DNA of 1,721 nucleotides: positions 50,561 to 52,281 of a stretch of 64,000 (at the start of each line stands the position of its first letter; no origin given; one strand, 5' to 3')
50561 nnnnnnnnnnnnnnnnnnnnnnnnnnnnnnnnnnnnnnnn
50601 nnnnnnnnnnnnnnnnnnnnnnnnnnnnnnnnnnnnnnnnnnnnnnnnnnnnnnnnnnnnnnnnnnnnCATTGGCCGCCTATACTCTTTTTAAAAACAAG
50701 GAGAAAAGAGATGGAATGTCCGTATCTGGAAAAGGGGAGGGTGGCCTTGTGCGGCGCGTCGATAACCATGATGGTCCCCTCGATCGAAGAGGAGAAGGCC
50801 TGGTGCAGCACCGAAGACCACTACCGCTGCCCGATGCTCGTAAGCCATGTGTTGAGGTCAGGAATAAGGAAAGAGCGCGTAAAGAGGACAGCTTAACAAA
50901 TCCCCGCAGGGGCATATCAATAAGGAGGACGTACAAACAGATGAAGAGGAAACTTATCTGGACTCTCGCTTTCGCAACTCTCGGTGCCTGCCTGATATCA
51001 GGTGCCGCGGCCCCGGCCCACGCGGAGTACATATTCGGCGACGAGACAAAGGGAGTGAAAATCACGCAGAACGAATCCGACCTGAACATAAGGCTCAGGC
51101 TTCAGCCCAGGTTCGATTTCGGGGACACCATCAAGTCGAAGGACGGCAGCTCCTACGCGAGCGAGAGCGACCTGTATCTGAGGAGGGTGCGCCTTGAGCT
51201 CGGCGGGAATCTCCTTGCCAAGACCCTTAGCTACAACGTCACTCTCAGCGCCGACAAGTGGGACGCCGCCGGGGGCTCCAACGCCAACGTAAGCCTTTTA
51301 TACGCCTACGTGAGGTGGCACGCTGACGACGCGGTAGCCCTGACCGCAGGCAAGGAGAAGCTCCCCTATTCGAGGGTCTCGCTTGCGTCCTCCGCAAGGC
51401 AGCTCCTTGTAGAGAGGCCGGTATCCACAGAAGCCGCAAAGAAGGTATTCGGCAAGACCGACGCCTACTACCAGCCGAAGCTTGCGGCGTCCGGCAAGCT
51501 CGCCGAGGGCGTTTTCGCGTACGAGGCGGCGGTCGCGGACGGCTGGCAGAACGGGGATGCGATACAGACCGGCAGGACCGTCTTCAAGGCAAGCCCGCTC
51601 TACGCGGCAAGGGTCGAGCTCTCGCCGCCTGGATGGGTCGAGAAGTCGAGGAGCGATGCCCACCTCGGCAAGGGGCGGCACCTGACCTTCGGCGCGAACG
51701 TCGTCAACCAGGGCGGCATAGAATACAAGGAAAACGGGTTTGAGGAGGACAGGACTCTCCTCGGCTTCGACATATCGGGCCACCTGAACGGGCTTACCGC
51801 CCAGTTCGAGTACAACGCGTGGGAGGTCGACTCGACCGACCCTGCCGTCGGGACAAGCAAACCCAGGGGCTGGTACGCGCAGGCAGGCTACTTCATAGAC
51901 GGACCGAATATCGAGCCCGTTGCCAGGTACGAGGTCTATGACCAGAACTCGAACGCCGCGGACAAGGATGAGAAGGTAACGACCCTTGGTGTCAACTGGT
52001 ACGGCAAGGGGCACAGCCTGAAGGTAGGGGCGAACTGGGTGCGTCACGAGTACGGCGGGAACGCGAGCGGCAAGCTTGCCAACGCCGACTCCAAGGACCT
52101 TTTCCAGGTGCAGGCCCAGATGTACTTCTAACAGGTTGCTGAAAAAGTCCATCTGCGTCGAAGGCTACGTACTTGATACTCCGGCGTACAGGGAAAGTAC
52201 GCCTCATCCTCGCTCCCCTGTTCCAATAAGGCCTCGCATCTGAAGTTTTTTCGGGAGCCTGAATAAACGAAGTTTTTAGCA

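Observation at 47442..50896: Paralogous pair of ~60-aa Cys4 proteins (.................-x7-CPxL)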

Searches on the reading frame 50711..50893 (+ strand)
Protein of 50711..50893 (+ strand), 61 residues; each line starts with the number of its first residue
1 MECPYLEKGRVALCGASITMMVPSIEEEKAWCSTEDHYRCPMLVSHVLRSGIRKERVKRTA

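Call 4: search_protein_families(library=pfam, proteins=[window:50711-50893:+], max_evalue=10)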
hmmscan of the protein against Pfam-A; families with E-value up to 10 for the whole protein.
seq(61 aa): 1 family
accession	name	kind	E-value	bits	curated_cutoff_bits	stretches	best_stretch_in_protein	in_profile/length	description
PF24184.1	Phage_zn_bind_5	-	0.051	13.8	27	1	11-41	2-34/46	Phage zinc binding protein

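Call 5: search_protein_families(library=ncbifam, proteins=[window:50711-50893:+], max_evalue=10)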
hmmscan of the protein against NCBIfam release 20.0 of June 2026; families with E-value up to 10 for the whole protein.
seq(61 aa): 0 families

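Call 10: find_homologous_proteins(query=window:50711-50893:+, max_evalue=0.01)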
Query seq(61 aa) (61 aa): 3 proteins with E <= 0.01 among 3 candidates.
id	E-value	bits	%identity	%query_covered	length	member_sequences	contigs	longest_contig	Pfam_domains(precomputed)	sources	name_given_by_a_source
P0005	4.4e-32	125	92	100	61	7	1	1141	-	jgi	jgi:hypothetical protein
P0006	1.7e-29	117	82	100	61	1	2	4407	-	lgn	-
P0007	5.0e-22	94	88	80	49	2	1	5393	-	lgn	-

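Call 28: find_related_loci(query=A3, collection=genome_contigs, flank=6000)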
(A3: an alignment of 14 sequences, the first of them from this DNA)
Query A3 (61 aa) in genome_contigs; peptide patterns used: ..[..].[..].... (x = any residue, [..] = any of these).
65 stretches matched a pattern; 35 encode a relative of the query (tblastn E <= 1e-3); 35 distinct loci.
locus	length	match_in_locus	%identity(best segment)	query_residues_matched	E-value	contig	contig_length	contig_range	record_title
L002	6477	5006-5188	93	1-61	3e-36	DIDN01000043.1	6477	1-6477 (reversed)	MAG TPA_asm: Deltaproteobacteria bacterium UBA5799 UBA5799_contig_5905, whole genome shotgun sequence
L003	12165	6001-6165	67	1-55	2e-24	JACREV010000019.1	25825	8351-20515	MAG: Deltaproteobacteria bacterium isolate NC_groundwater_1708_Pr3_B-0.1um_57_66 SR-2_scaffold_141_195487, whole genome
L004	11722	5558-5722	67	1-55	6e-24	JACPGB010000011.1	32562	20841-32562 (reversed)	MAG: Deltaproteobacteria bacterium isolate NC_groundwater_376_Ag_B-0.1um_56_22 GD18-4_B1_scaffold_33578, whole genome sh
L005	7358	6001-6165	68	3-59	2e-22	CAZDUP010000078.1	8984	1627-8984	MAG TPA_asm: uncultured Thermodesulfobacteriota bacterium isolate SRP239054_co1_42 genome assembly, contig: NODE_6327_le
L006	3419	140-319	56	1-61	9e-21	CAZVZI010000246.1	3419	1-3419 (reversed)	MAG TPA_asm: uncultured Thermodesulfobacteriota bacterium isolate SRP062349_co5_66 genome assembly, contig: NODE_27074_l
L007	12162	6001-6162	63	1-54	1e-20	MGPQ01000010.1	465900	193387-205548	MAG: Deltaproteobacteria bacterium GWB2_55_19 gwb2_scaffold_176, whole genome shotgun sequence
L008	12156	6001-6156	63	1-51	2e-20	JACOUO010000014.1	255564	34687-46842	MAG: Deltaproteobacteria bacterium isolate NC_groundwater_74_Ag_B-0.1um_47_27 GD18-4_B1_scaffold_500984, whole genome sh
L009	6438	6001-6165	67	3-59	7e-21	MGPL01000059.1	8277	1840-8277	MAG: Deltaproteobacteria bacterium GWA2_55_10 gwa2_scaffold_21215, whole genome shotgun sequence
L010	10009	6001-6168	54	1-55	3e-19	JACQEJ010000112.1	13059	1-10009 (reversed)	MAG: Deltaproteobacteria bacterium isolate NC_groundwater_1018_Pr1_S-0.65um_46_20 Montesol18_Sp65_coassembly_scaffold_69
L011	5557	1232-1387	58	1-51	6e-19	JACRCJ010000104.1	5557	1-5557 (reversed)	MAG: Deltaproteobacteria bacterium isolate NC_groundwater_1643_Pr3_B-0.1um_56_205 SR-2_scaffold_141_641643, whole genome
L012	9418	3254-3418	58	1-54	9e-19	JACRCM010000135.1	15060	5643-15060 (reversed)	MAG: Deltaproteobacteria bacterium isolate NC_groundwater_1646_Pr3_B-0.1um_60_14 SR-2_scaffold_141_3058941, whole genome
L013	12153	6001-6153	61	1-51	1e-18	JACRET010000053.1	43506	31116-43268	MAG: Deltaproteobacteria bacterium isolate NC_groundwater_1706_Pr3_B-0.1um_52_15 SR-2_scaffold_141_1717565, whole genome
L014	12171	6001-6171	53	1-54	1e-17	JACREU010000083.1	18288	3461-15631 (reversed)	MAG: Deltaproteobacteria bacterium isolate NC_groundwater_1707_Pr3_B-0.1um_57_20 SR-2_scaffold_141_2407401, whole genome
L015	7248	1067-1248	82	1-61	8e-24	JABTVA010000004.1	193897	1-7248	MAG: Deltaproteobacteria bacterium isolate H5_GWC seq004, whole genome shotgun sequence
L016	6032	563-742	50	2-61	4e-17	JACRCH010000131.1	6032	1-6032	MAG: Deltaproteobacteria bacterium isolate NC_groundwater_1641_Pr3_B-0.1um_55_74 SR-2_scaffold_141_3484138, whole genome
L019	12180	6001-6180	50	2-58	1e-15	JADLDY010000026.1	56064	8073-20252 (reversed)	MAG: Deltaproteobacteria bacterium isolate SJ296 c_000000455015, whole genome shotgun sequence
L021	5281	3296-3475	47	1-61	6e-15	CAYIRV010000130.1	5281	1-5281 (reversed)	MAG TPA_asm: uncultured Thermodesulfobacteriota bacterium isolate ERP119705_co25_660 genome assembly, contig: NODE_20425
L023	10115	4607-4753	53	2-49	2e-14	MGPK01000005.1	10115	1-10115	MAG: Deltaproteobacteria bacterium GWA2_54_12 gwa2_scaffold_12043, whole genome shotgun sequence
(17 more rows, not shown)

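Call 34: search_protein_families(library=pfam, proteins=[L010:4951-5406:+, L021:2757-3200:+, L004:10725-10937:+, L003:11344-11751:+, L014:10104-10319:+, L010:7601-8287:+, L008:8735-9670:+, L008:10512-11267:+, L008:11298-11963:+, L010:5403-5819:+], max_evalue=0.001)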
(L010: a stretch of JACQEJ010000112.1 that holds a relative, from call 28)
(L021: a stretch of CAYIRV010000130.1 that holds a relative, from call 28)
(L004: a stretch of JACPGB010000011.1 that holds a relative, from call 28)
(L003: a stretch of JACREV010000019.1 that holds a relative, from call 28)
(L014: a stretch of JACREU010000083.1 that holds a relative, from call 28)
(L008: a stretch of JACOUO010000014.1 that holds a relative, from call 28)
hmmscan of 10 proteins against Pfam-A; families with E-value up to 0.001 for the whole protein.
L010:4951-5406:+ (151 aa): 1 family
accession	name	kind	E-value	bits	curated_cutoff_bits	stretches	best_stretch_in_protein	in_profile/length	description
PF06146.17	PsiE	-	1.4e-13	51.6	23.9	1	27-139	4-117/122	Phosphate-starvation-inducible E family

L021:2757-3200:+ (147 aa): 1 family
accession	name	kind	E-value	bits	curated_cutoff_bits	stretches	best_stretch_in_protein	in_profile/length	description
PF06146.17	PsiE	-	1.5e-11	45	23.9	1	21-134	2-116/122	Phosphate-starvation-inducible E family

L004:10725-10937:+ (70 aa): 0 families

L003:11344-11751:+ (135 aa): 0 families

L014:10104-10319:+ (71 aa): 0 families

L010:7601-8287:+ (228 aa): 1 family
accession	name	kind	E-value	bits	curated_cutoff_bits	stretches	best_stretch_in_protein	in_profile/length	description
PF00230.25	MIP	-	5.6e-49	167.3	25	1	2-204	9-219/222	Major intrinsic protein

L008:8735-9670:+ (311 aa): 1 family
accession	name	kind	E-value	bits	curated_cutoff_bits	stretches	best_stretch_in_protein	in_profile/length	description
PF00528.27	BPD_transp_1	-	5.3e-13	49.5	26.4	1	93-305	3-182/184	Binding-protein-dependent transport system inner membrane component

L008:10512-11267:+ (251 aa): 7 families
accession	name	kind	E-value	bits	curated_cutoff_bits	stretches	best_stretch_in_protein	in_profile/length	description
PF00005.33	ABC_tran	-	1.6e-33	116.7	25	1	20-175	1-136/137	ABC transporter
PF13304.12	AAA_21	-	2.6e-13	51.1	27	2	113-206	202-300/304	AAA domain, putative AbiEii toxin, Type IV TA system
PF02463.25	SMC_N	-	1.4e-07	31.6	40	1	123-220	122-213/220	RecF/RecN/SMC N terminal domain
PF13476.12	AAA_23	-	5.3e-06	27.6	27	1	4-50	1-39/201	AAA domain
PF13401.12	AAA_22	-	1.7e-05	25.6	27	1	29-132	4-83/130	AAA domain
PF03215.21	Rad17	-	0.00015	22.2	23.8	1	17-54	32-69/186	Rad17 P-loop domain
PF13175.12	AAA_15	-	0.00042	20.5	32.1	1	19-55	13-48/374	AAA ATPase domain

L008:11298-11963:+ (221 aa): 1 family
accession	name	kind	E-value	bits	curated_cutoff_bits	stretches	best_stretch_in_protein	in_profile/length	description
PF01895.24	PhoU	-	2.1e-45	153.5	23.5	2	18-104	2-88/89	PhoU domain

L010:5403-5819:+ (138 aa): 1 family
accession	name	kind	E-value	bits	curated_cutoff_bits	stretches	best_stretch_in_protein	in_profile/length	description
PF00072.30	Response_reg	-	1.3e-28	99.8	30.2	1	6-115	1-110/111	Response regulator receiver domain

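Call 39: predict_structure(alignment_id=A4)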
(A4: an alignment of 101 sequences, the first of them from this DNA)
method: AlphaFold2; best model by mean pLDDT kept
length: 61 residues; sequences in the alignment: 101
mean_pLDDT: 82.4   pTM: 0.61
mean pLDDT of the five models: 82.4, 79.7, 76.7, 76.2, 57.6
residues with pLDDT >= 90: 20; 70-90: 30; 50-70: 8; < 50: 3
segments of 3 or more residues with pLDDT < 50: 59-61
pLDDT, mean of each block of 10 residues (from residue 1): 84 90 90 89 89 56 46
secondary structure, 60 per line:
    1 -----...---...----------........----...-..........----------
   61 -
elements in order: E6-8 E12-14 H25-32 H41-50

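Call 46: fold_search(model_id=the predicted structure, library=pdb)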
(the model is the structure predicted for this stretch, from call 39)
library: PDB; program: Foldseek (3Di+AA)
matches with E <= 10: 2; with E <= 0.001: 0
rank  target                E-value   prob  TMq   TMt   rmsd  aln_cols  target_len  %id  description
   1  7vpx_B                7.7e+00  0.08  0.47  0.24   3.4        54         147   13  The cryo-EM structure of the human pre-A complex (released 2023-05-03)
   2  7onb_M                7.7e+00  0.08  0.45  0.53   3.4        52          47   13  Structure of the U2 5' module of the A3'-SSA complex (released 2021-08-04)

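Call 52: search_protein_families(library=pfam, proteins=[L019:4917-5510:-, L019:5486-5875:-, L023:2598-3668:-], max_evalue=0.001)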
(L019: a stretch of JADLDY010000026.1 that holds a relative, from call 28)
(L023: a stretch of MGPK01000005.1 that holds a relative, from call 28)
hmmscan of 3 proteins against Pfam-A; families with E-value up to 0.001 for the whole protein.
L019:4917-5510:- (197 aa): 2 families
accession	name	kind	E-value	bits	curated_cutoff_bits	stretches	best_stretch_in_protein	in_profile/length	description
PF01451.26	LMWPc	-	5.6e-07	30.3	23.2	1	10-44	1-40/144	Low molecular weight phosphotyrosine protein phosphatase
PF01758.21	SBF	-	2.2e-06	27.9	24.3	1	52-101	145-189/191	Sodium Bile acid symporter family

L019:5486-5875:- (129 aa): 2 families
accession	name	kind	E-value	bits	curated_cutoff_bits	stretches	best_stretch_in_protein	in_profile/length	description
PF01022.26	HTH_5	-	2e-14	53.6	22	1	21-66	1-46/47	Bacterial regulatory protein, arsR family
PF12840.13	HTH_20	-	1.5e-06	28.5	27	1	19-65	1-48/51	Helix-turn-helix domain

L023:2598-3668:- (356 aa): 1 family
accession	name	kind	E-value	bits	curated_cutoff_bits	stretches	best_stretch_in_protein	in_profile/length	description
PF01758.21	SBF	-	6.3e-60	202.6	24.3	1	51-245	2-189/191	Sodium Bile acid symporter family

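Call 83: fold_search(model_id=the predicted structure, library=viral)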
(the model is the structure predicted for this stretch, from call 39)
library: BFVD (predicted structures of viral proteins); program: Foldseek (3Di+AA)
matches with E <= 10: 6; with E <= 0.001: 0
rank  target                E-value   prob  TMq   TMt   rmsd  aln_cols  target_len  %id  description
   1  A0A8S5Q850            9.9e-01  0.23  0.50  0.19   4.9        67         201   22  Uncharacterized protein [Podoviridae sp. ctZ5d16]
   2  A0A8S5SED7            3.4e+00  0.05  0.26  0.14   8.5        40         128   12  Uncharacterized protein [Siphoviridae sp. ctnpt50]
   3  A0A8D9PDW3            5.9e+00  0.04  0.23  0.23   7.0        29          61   17  Uncharacterized protein [Myoviridae sp. ctjz83]
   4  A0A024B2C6            5.9e+00  0.02  0.22  0.22   9.7        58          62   14  Uncharacterized protein [Bacillus phage Hoody T]
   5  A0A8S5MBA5            6.8e+00  0.04  0.43  0.24   9.0        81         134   16  Uncharacterized protein [Siphoviridae sp. ctKvA22]
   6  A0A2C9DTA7            9.5e+00  0.04  0.31  0.12   5.1        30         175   13  C-type lectin-like IEV/EEV glycoprotein [Eastern grey kangaroopox virus]

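Call 88: search_dna_similar(query=window:50711-50893:+, collection=plasmids, mode=protein, max_evalue=0.01)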
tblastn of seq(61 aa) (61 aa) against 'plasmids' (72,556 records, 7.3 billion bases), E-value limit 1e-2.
No match.

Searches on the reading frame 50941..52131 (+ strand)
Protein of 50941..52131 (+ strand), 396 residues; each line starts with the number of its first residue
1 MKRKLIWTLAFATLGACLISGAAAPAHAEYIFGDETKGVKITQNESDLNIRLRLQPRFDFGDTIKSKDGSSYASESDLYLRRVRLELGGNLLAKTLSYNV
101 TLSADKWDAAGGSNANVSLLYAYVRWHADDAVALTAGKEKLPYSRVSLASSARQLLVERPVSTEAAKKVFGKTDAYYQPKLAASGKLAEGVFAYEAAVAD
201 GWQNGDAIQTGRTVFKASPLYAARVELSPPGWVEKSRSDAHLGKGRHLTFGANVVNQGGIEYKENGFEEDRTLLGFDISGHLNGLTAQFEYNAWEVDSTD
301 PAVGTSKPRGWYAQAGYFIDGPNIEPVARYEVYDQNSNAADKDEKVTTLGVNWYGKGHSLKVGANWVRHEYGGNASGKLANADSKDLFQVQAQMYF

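Call 14: search_protein_families(library=pfam, proteins=[window:50941-52131:+], max_evalue=0.001)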
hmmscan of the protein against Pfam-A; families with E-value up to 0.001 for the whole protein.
window:50941-52131:+ (396 aa): 1 family
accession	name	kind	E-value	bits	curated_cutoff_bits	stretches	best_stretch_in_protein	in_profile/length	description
PF07396.17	Porin_O_P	-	9.6e-27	94.6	20.9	1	51-396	2-370/370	Phosphate-selective porin O and P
